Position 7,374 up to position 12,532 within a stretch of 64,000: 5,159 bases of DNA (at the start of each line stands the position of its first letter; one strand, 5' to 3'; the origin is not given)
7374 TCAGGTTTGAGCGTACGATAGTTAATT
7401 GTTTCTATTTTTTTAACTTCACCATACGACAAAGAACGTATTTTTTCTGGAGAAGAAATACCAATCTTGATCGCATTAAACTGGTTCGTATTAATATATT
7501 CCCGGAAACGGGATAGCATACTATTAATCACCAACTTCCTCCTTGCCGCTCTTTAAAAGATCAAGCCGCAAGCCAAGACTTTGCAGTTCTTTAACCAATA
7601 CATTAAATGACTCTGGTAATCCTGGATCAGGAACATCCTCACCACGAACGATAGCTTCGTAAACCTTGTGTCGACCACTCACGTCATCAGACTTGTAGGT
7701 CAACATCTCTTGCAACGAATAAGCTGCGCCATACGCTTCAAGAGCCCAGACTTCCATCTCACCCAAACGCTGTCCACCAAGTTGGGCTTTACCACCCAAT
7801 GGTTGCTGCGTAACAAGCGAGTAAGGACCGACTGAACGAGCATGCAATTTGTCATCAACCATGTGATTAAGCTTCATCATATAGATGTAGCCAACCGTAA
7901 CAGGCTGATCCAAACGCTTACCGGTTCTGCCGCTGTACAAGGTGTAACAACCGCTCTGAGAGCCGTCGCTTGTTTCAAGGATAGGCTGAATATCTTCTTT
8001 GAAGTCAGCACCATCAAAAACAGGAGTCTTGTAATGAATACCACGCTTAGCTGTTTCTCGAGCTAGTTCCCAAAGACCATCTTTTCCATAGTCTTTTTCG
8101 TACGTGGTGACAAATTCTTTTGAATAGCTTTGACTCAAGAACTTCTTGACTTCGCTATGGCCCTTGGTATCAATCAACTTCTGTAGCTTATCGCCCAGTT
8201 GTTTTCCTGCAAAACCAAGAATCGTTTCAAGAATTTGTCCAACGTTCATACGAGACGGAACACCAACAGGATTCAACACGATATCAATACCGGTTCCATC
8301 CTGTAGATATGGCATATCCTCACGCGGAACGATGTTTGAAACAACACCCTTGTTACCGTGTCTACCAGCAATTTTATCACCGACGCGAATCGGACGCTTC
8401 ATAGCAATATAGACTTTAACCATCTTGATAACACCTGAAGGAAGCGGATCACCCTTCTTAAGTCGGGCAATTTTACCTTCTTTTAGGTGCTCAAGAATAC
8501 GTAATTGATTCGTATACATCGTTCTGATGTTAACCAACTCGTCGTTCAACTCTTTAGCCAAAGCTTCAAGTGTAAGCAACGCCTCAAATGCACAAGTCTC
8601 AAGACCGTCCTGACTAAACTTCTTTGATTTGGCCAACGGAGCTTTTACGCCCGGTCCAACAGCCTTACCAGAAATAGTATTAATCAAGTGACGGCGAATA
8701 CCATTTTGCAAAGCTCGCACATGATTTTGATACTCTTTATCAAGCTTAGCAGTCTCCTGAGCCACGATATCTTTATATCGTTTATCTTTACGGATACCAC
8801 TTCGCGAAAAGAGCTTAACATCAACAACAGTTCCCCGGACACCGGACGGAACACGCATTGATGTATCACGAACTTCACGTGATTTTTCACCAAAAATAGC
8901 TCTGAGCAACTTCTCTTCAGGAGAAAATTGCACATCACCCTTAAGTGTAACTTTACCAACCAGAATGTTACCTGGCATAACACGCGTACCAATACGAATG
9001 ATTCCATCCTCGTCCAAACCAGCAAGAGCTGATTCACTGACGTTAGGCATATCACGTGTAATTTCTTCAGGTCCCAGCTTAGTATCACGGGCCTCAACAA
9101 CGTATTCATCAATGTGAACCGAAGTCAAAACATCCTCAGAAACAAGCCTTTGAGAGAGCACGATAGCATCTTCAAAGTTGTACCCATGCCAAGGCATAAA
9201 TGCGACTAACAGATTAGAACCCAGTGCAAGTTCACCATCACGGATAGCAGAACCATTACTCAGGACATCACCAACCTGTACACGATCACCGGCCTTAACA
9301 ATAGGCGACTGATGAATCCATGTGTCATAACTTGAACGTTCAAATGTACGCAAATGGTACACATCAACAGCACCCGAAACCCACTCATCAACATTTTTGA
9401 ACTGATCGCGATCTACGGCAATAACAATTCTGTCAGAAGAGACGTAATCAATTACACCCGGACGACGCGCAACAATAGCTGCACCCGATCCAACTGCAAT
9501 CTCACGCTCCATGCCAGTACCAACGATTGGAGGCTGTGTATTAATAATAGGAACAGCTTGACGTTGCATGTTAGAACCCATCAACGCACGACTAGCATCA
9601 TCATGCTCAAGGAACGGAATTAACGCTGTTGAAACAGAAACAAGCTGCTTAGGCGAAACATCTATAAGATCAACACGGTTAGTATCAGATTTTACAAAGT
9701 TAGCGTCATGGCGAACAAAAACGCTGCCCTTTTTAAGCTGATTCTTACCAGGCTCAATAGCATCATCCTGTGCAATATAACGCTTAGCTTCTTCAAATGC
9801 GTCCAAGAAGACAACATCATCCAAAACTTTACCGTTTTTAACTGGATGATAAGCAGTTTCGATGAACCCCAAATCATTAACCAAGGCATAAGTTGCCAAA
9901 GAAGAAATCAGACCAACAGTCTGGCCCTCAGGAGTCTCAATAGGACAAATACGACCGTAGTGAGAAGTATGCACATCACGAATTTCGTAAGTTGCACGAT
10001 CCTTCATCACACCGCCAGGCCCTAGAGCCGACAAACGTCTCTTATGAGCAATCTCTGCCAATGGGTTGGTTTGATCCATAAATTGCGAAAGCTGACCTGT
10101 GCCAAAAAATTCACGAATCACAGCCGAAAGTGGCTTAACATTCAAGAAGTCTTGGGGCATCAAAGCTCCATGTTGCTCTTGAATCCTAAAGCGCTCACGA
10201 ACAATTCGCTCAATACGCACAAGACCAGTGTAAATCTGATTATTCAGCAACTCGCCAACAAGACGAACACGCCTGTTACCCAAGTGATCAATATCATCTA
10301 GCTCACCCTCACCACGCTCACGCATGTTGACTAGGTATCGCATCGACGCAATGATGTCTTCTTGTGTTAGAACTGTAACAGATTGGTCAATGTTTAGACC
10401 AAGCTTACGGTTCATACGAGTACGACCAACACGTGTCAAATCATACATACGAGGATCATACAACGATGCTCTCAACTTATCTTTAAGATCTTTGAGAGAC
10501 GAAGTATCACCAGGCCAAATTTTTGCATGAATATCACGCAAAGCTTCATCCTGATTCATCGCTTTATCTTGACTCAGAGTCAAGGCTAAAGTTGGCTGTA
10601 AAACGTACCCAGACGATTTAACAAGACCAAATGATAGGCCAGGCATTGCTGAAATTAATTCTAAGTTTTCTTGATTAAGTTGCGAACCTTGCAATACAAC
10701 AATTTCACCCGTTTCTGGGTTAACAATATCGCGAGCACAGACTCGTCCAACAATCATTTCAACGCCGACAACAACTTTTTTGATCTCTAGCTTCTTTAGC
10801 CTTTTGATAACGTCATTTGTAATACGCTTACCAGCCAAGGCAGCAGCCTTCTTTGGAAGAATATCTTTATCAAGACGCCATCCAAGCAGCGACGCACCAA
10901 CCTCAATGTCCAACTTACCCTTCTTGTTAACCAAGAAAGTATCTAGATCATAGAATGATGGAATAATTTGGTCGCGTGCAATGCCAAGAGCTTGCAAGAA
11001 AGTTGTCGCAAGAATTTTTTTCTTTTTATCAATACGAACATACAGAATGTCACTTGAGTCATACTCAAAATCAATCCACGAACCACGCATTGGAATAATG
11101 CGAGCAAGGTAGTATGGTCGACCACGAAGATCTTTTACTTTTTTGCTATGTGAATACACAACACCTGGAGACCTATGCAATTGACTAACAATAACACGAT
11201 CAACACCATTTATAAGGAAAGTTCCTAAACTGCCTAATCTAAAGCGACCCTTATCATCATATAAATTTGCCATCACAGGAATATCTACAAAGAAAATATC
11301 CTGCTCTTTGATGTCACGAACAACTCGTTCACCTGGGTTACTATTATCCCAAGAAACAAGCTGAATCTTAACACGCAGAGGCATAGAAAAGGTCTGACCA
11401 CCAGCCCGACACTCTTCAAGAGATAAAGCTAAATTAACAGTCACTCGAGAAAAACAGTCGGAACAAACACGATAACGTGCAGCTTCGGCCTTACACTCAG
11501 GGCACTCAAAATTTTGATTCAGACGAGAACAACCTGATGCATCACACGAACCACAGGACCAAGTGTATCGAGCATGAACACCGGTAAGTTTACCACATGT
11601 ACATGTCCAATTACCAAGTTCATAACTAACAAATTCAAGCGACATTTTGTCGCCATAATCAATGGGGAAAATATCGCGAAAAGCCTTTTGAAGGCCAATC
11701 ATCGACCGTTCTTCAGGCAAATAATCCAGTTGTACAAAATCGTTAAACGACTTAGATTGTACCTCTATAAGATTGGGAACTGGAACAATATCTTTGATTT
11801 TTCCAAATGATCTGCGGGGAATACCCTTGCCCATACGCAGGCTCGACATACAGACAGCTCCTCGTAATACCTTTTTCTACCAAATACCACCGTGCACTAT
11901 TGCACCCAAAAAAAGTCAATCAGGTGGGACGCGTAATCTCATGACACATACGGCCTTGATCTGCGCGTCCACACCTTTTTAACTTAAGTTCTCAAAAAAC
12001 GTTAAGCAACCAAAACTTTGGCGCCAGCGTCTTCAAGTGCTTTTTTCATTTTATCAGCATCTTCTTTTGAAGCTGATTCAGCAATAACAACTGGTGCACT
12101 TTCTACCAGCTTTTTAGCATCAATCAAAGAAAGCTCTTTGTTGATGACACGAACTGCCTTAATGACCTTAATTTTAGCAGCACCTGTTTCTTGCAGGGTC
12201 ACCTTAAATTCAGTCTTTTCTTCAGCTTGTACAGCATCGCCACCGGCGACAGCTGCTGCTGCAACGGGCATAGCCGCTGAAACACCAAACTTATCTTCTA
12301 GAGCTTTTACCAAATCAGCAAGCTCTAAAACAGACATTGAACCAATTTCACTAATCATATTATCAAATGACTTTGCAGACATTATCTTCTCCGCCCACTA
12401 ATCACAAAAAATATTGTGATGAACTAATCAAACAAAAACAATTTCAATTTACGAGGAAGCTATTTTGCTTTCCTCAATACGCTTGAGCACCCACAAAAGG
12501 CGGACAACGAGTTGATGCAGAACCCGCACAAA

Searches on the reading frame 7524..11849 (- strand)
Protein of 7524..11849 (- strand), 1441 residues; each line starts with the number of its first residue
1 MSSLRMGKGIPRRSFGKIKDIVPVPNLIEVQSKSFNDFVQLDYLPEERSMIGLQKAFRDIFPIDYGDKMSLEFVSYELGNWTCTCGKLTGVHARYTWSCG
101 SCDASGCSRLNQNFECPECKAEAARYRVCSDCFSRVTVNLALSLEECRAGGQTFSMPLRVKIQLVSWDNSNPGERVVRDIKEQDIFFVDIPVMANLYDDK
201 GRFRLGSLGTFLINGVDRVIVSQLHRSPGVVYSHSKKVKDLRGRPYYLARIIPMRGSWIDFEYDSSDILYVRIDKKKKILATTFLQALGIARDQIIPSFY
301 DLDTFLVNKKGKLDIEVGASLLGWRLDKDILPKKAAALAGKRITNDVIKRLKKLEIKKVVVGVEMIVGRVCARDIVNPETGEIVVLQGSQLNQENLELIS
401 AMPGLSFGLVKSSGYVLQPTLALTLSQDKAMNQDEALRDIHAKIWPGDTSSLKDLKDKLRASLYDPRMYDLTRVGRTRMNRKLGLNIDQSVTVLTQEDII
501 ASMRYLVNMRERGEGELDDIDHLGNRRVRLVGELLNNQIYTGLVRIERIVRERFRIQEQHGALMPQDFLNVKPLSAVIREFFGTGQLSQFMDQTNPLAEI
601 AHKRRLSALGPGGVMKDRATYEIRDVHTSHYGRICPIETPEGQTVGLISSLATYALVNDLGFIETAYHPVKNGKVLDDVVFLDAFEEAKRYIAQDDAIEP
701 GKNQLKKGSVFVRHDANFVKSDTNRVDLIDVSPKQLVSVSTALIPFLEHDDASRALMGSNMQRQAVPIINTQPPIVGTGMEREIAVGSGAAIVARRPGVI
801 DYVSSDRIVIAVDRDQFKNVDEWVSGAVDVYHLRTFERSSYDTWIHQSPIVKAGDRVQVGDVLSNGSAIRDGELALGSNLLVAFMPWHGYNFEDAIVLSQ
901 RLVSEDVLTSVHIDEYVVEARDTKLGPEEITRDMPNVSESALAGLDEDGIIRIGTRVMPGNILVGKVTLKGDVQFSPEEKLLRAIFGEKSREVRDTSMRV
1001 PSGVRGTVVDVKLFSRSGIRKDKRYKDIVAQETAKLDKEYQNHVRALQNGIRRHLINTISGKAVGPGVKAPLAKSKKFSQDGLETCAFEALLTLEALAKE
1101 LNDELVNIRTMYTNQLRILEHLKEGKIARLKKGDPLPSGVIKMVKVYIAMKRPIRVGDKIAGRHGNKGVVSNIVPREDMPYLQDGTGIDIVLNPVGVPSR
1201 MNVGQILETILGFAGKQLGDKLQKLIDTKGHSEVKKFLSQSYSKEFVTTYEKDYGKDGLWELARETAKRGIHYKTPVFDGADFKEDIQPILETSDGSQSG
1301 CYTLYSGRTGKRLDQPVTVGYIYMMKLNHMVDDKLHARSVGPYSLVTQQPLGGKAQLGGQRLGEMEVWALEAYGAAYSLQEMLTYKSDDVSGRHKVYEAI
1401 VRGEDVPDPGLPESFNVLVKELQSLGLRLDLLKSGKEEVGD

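Call 26: search_solved_structures(query=window:7524-11849:-, max_evalue=1e-50)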
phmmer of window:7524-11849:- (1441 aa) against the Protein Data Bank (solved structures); distinct sequences matched with E-value up to 1e-50: 53.
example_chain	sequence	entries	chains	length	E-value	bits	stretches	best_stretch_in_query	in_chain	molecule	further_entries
7ye1_C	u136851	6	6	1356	0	1319.7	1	143-1432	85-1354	DNA-directed RNA polymerase subunit beta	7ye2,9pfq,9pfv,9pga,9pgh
7xya_C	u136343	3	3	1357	0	1285.1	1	141-1431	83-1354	DNA-directed RNA polymerase subunit beta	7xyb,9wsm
7f0r_C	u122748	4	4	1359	0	1285.1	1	141-1431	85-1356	DNA-directed RNA polymerase subunit beta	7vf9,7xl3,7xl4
8hkc_C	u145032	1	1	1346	0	1229.5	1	143-1431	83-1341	DNA-directed RNA polymerase subunit beta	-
10ma_I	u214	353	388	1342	0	1229.3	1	143-1431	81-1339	DNA-directed RNA polymerase subunit beta | Escherichia coli RNA polymerase beta subunit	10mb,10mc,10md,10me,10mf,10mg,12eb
6n4c_C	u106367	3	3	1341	0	1229.3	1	143-1431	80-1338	DNA-directed RNA polymerase subunit beta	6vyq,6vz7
7mkn_C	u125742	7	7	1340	0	1229.2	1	143-1431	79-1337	DNA-directed RNA polymerase subunit beta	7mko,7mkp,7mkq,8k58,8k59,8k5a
8g7e_I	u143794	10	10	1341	0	1229.1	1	143-1431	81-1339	DNA-directed RNA polymerase subunit beta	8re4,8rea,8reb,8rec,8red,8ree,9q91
6awb_03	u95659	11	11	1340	0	1229.1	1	143-1431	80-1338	DNA-directed RNA polymerase subunit beta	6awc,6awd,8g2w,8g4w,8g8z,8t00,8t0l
5uaq_C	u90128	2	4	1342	0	1226.5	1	143-1431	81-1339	DNA-directed RNA polymerase subunit beta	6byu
5uaj_C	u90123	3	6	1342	0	1226.5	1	143-1431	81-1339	DNA-directed RNA polymerase subunit beta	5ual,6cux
3lu0_C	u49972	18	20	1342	0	1225.2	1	143-1431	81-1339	DNA-directed RNA polymerase subunit beta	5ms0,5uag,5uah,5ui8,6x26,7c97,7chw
6j9e_C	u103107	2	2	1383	0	1216.8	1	145-1431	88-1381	DNA-directed RNA polymerase subunit beta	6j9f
9gdo_C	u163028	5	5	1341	0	1199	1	143-1431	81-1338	DNA-directed RNA polymerase subunit beta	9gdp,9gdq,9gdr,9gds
6wmp_C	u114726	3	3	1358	0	1159.5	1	145-1438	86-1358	DNA-directed RNA polymerase subunit beta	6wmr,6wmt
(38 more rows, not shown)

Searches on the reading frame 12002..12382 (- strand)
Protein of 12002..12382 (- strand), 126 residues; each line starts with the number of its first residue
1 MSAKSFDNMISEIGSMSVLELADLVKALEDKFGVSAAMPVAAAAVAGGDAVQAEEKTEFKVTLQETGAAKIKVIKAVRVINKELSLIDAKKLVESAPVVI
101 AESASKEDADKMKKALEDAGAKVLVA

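Call 25: list_cluster_members(proteins=[window:12002-12382:-, window:12449-12976:-, window:13706-14131:-, window:14160-14735:-, window:32322-33410:+, window:43834-44814:+, window:29312-29893:-, window:47508-47939:+])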
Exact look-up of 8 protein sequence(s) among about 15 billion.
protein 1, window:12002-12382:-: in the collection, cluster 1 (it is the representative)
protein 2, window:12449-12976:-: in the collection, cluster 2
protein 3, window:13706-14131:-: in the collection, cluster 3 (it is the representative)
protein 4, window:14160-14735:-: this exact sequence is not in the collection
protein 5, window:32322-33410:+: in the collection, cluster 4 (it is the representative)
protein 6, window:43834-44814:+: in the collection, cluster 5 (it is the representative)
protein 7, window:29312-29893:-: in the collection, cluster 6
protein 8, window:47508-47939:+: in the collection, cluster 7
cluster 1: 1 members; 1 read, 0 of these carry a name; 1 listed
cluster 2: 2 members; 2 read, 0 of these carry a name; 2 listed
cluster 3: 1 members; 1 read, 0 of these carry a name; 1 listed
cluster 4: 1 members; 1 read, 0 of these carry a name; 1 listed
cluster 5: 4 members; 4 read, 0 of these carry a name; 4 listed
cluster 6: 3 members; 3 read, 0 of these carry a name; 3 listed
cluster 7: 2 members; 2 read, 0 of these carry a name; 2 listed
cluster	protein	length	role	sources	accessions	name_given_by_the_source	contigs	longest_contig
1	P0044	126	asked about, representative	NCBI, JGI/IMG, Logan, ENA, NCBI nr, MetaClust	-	-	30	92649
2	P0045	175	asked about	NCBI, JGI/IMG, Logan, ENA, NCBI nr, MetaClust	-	-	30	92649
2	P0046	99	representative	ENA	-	-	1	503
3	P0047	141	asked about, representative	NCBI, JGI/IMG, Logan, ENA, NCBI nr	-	-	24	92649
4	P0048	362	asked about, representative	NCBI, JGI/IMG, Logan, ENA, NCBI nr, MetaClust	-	-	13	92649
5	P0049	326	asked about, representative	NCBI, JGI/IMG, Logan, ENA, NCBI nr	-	-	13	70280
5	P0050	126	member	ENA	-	-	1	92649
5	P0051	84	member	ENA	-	-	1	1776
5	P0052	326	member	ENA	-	-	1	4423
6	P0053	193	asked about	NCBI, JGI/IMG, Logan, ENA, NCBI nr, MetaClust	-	-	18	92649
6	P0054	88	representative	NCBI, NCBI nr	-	-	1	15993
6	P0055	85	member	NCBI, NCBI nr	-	-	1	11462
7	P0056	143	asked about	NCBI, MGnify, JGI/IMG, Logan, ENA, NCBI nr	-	-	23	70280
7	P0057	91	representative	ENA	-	-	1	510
